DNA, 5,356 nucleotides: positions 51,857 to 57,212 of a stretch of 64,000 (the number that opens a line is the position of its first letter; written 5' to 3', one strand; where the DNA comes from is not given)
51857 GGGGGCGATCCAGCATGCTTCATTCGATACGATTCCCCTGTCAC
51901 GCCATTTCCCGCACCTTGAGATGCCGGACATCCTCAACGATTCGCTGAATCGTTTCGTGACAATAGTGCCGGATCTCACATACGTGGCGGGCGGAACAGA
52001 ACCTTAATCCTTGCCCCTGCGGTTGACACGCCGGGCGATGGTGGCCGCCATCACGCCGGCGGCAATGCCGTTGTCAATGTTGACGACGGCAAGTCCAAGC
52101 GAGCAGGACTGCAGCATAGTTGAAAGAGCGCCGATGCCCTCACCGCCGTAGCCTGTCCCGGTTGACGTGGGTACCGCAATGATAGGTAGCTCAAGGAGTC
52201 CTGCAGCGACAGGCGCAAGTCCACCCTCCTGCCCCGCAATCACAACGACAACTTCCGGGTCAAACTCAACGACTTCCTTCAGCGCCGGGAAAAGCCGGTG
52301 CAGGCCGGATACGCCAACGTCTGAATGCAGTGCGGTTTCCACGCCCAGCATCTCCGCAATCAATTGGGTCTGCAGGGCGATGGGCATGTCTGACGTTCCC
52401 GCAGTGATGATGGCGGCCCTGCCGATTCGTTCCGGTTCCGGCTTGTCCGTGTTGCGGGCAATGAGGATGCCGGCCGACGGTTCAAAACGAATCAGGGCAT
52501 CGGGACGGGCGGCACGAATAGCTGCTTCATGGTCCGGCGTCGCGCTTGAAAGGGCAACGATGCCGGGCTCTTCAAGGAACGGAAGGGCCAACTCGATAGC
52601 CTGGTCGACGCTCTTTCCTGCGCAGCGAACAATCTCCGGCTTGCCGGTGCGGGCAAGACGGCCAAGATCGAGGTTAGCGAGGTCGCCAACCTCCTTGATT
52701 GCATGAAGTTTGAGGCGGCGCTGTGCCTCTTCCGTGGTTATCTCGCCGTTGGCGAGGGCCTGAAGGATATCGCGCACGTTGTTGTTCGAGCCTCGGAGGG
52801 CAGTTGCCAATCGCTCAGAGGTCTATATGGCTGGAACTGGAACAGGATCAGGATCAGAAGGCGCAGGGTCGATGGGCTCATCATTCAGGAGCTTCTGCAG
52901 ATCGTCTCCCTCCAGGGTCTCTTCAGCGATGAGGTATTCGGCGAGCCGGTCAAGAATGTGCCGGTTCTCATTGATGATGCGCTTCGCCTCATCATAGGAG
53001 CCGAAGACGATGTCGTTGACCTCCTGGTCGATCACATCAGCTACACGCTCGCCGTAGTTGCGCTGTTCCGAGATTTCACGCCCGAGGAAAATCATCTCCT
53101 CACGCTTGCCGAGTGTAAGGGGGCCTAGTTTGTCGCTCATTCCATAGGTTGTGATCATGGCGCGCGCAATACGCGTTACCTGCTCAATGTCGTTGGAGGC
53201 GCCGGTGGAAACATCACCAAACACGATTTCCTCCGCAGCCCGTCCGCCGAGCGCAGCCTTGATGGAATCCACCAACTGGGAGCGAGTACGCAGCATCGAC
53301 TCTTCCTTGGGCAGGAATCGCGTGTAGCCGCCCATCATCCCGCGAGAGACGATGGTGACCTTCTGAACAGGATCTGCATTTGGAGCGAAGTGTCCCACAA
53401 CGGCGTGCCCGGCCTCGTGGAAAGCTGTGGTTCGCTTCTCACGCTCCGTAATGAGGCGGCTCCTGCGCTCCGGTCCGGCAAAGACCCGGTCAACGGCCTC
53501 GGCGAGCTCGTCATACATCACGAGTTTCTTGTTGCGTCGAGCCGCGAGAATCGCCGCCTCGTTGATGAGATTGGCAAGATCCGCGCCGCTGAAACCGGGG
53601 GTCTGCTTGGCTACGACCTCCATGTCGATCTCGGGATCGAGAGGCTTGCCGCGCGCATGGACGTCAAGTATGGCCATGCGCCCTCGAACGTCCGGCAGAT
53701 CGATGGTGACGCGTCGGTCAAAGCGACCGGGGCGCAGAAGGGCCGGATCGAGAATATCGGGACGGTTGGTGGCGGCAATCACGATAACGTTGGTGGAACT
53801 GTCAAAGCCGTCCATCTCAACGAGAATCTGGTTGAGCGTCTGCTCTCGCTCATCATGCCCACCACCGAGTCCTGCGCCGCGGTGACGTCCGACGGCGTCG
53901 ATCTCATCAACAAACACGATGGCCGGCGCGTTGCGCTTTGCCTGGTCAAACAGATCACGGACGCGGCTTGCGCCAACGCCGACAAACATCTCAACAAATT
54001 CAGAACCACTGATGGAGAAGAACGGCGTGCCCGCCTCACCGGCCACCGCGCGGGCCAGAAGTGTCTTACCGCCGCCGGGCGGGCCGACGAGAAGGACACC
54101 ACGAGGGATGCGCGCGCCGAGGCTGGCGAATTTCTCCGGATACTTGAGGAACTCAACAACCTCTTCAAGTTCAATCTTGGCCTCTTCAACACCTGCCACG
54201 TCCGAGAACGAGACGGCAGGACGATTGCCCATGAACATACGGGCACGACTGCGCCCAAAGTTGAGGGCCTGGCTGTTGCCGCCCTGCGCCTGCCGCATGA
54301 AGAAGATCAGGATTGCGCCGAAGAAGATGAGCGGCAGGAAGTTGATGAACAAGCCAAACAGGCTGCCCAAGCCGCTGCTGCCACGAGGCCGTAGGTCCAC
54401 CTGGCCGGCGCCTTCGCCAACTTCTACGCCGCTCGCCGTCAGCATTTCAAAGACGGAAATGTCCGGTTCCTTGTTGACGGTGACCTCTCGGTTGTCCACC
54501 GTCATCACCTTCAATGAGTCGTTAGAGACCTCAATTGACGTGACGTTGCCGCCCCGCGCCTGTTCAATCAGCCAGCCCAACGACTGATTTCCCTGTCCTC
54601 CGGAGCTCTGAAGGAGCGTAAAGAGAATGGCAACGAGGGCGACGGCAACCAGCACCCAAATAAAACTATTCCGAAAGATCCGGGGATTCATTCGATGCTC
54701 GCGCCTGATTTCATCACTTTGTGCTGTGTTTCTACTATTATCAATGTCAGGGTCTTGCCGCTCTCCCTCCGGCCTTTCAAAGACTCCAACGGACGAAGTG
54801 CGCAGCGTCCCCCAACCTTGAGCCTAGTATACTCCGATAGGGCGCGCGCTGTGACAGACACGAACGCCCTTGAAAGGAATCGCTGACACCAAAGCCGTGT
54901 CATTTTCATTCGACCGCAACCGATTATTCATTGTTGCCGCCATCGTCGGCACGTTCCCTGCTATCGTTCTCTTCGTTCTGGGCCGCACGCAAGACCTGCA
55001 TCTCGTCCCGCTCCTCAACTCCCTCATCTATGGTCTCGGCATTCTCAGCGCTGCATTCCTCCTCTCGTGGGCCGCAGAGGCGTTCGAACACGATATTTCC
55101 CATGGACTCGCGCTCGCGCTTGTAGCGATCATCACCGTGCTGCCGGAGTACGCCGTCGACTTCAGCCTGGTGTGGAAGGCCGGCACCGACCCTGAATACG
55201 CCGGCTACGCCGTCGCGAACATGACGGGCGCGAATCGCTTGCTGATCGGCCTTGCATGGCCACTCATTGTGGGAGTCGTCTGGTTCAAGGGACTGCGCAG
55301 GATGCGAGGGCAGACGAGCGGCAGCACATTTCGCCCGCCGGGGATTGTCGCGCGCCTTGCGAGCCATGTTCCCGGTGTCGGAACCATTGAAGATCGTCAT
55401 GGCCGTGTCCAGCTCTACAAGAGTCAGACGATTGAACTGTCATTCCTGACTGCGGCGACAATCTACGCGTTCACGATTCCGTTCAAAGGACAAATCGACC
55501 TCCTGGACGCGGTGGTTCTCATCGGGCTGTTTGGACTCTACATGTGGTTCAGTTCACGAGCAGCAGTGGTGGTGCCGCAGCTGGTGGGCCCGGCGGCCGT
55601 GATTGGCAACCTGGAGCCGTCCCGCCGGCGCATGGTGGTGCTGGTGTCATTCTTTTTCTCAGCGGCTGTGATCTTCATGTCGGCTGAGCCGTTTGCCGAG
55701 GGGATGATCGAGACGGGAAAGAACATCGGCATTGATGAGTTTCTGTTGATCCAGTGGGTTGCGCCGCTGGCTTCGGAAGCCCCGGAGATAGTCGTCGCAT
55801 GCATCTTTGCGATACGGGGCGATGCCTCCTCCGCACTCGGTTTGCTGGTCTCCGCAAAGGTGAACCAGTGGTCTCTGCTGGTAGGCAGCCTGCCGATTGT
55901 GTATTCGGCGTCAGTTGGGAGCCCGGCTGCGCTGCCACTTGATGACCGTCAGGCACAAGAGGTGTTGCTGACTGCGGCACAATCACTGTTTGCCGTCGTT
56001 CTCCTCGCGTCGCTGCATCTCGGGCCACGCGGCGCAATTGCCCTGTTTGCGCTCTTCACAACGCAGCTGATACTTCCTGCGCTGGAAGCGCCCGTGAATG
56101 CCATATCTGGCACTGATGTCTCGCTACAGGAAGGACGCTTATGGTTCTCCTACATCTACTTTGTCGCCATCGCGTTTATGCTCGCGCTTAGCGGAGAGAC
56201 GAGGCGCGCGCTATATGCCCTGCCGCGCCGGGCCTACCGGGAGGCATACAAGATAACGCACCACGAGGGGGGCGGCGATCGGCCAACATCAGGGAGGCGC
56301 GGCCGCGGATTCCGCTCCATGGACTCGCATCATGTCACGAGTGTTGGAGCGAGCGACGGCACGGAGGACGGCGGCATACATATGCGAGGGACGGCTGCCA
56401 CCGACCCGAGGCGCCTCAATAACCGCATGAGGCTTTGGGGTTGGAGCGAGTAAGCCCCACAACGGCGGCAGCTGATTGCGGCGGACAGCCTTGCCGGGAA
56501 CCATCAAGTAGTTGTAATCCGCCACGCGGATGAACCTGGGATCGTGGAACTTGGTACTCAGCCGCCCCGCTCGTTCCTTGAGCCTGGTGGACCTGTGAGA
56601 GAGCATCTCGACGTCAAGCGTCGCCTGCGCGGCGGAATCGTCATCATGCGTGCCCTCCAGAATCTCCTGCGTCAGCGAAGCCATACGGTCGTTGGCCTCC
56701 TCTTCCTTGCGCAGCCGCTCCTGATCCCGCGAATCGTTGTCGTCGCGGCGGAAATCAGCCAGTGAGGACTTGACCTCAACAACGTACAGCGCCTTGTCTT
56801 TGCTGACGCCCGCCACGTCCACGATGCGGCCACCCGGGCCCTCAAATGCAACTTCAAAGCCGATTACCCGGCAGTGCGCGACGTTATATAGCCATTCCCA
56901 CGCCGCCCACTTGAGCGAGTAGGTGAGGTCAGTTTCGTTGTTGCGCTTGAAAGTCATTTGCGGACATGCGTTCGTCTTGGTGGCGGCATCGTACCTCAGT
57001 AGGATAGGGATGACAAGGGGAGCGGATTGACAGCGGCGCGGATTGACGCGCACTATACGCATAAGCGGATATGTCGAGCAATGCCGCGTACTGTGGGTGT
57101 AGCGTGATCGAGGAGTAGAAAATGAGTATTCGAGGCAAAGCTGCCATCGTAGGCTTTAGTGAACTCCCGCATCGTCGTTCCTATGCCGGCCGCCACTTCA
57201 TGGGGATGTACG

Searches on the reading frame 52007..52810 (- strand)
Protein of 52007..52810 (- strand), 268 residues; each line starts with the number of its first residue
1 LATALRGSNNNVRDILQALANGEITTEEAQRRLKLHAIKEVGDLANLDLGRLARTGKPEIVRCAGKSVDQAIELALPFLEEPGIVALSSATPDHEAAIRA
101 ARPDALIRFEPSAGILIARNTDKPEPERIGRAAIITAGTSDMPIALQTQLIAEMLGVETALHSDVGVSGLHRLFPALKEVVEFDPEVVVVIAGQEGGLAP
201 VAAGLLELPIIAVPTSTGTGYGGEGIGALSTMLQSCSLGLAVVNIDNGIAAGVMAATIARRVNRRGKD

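Call 32: search_protein_families(library=pfam, proteins=[window:52007-52810:-], max_evalue=0.001)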
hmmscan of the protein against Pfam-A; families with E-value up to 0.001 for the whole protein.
window:52007-52810:- (268 aa): 2 families
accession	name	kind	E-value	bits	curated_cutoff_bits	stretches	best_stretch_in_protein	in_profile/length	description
PF00731.26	AIRC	-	3.3e-14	53.1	30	1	133-260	3-128/148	AIR carboxylase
PF22746.1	SHOCT-like_DUF2089-C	-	0.0005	20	27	0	12-34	3-25/32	SHOCT-like domain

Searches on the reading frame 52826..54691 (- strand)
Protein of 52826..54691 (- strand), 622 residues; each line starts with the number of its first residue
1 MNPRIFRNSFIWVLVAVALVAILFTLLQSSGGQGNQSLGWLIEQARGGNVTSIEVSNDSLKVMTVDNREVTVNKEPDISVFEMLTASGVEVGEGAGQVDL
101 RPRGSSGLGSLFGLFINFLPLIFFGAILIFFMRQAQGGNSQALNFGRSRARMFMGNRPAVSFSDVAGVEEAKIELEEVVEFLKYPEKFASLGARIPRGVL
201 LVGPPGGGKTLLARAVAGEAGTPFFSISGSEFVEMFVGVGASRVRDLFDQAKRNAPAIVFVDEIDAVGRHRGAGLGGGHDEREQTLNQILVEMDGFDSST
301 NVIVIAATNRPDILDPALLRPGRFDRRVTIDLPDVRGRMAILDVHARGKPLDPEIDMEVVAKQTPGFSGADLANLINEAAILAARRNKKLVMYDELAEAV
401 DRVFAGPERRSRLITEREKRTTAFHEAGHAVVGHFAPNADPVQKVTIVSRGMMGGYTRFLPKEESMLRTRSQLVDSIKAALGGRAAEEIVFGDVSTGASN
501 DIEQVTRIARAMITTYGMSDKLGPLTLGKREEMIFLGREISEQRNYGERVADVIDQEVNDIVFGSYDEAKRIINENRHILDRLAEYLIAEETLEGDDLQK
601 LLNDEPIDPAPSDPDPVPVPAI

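Call 32: search_protein_families(library=pfam, proteins=[window:52826-54691:-], max_evalue=0.001)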
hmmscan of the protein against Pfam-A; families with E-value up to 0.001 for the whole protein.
window:52826-54691:- (622 aa): 6 families
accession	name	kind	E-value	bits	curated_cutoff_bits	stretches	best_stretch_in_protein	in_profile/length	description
PF01434.24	Peptidase_M41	-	5.4e-70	235.6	29.9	1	413-601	2-191/191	Peptidase family M41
PF00004.35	AAA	-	3.8e-45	154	21.2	1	199-331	1-130/131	ATPase family associated with various cellular activities (AAA)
PF17862.7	AAA_lid_3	-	3.6e-13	49.2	27.2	1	355-390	2-37/45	AAA+ lid domain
PF07728.20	AAA_5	-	4.3e-05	24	22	1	198-319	1-136/139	AAA domain (dynein-related subfamily)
PF06480.20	FtsH_ext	-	8.1e-05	23.2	25.5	1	10-77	2-76/103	FtsH Extracellular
PF06068.19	TIP49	-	0.00019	21.2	23.8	1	197-233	51-89/347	TIP49 P-loop domain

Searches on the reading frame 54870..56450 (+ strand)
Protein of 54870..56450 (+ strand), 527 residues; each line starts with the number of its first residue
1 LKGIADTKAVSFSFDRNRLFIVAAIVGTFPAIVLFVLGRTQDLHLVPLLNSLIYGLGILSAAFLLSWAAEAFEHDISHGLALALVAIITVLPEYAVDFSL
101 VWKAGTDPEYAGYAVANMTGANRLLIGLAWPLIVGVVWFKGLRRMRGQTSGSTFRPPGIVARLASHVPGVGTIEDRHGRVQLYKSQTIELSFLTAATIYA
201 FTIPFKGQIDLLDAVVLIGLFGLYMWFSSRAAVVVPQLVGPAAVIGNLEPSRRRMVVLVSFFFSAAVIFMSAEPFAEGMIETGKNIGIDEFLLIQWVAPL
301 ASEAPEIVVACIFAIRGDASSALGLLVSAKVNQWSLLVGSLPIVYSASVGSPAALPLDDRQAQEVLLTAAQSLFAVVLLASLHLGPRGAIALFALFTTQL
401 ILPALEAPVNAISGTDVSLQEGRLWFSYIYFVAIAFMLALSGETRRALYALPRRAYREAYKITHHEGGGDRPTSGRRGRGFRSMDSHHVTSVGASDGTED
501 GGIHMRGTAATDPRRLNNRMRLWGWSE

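Call 32: search_protein_families(library=pfam, proteins=[window:54870-56450:+], max_evalue=0.001)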
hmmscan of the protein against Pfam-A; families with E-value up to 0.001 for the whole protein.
window:54870-56450:+ (527 aa): 1 family
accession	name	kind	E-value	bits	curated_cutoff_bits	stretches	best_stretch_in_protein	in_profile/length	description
PF01699.29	Na_Ca_ex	-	9e-20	71.6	24.9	2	52-228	7-149/151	Sodium/calcium exchanger protein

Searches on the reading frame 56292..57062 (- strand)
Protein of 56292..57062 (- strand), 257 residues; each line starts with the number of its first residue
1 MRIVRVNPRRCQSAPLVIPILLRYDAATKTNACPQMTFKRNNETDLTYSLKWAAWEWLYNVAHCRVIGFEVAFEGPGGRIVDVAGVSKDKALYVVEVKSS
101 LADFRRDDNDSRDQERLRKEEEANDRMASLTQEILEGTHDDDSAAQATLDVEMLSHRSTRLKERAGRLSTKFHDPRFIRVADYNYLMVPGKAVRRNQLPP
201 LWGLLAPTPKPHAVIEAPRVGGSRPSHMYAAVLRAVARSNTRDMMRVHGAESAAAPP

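Call 32: search_protein_families(library=pfam, proteins=[window:56292-57062:-], max_evalue=0.001)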
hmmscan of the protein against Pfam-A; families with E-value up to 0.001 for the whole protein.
window:56292-57062:- (257 aa): 1 family
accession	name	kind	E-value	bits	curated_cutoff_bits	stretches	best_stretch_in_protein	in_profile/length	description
PF06319.18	MmcB-like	-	0.00012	22.3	22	1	76-108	39-71/148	DNA repair protein MmcB-like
